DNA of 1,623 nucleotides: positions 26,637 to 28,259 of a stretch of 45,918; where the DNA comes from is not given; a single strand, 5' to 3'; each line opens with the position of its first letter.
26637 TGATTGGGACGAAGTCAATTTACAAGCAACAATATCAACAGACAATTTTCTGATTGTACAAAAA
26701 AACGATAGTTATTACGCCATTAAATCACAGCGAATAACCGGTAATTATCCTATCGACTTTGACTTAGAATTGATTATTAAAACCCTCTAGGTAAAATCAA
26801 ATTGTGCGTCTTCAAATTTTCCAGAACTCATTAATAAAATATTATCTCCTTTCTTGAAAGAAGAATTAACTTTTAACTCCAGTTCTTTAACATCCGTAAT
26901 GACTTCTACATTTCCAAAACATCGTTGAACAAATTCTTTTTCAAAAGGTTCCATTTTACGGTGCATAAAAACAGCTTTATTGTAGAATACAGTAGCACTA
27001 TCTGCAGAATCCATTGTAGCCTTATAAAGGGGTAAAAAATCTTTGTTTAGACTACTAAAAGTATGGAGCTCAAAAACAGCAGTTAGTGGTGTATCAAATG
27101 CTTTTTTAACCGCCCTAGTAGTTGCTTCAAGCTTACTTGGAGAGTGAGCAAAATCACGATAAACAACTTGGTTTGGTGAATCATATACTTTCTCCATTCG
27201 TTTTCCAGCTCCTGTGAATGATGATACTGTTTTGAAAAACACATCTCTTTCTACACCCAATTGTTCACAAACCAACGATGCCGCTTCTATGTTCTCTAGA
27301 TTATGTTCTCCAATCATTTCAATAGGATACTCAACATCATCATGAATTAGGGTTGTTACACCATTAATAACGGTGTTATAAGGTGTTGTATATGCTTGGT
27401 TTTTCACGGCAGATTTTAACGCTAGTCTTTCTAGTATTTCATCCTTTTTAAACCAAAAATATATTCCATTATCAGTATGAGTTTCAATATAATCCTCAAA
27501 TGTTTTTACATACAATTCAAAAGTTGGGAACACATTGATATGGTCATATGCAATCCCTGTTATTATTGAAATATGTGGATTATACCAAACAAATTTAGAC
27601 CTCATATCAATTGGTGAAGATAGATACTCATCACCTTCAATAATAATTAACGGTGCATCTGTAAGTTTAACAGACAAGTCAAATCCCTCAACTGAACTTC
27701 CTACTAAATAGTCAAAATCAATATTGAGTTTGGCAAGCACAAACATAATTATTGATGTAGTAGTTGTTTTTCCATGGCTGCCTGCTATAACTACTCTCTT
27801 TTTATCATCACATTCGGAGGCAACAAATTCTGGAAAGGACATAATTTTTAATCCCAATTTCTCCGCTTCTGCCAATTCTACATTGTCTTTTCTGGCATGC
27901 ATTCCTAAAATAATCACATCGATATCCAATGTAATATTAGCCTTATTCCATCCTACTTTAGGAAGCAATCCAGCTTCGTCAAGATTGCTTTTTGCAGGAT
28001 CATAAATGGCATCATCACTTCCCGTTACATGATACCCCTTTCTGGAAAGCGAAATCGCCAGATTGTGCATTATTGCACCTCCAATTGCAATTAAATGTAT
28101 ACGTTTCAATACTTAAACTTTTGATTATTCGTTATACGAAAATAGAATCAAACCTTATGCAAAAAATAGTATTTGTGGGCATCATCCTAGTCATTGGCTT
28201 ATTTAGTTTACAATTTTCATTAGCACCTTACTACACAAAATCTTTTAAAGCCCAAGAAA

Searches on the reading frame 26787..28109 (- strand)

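Call 66: search_protein_families(library=pfam, proteins=[window:26787-28109:-], max_evalue=0.00001)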
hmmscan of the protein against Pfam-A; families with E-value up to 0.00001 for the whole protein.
window:26787-28109:- (440 aa): 3 families
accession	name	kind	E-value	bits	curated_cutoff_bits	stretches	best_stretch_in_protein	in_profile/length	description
PF08245.18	Mur_ligase_M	-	1.4e-12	48.4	24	1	108-280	1-199/200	Mur ligase middle domain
PF01225.30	Mur_ligase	-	3.6e-09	37.3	21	1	3-98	1-89/95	Mur ligase family, catalytic domain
PF02875.26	Mur_ligase_C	-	4.6e-08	34.4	28.4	1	304-430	2-127/127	Mur ligase, glutamate ligase domain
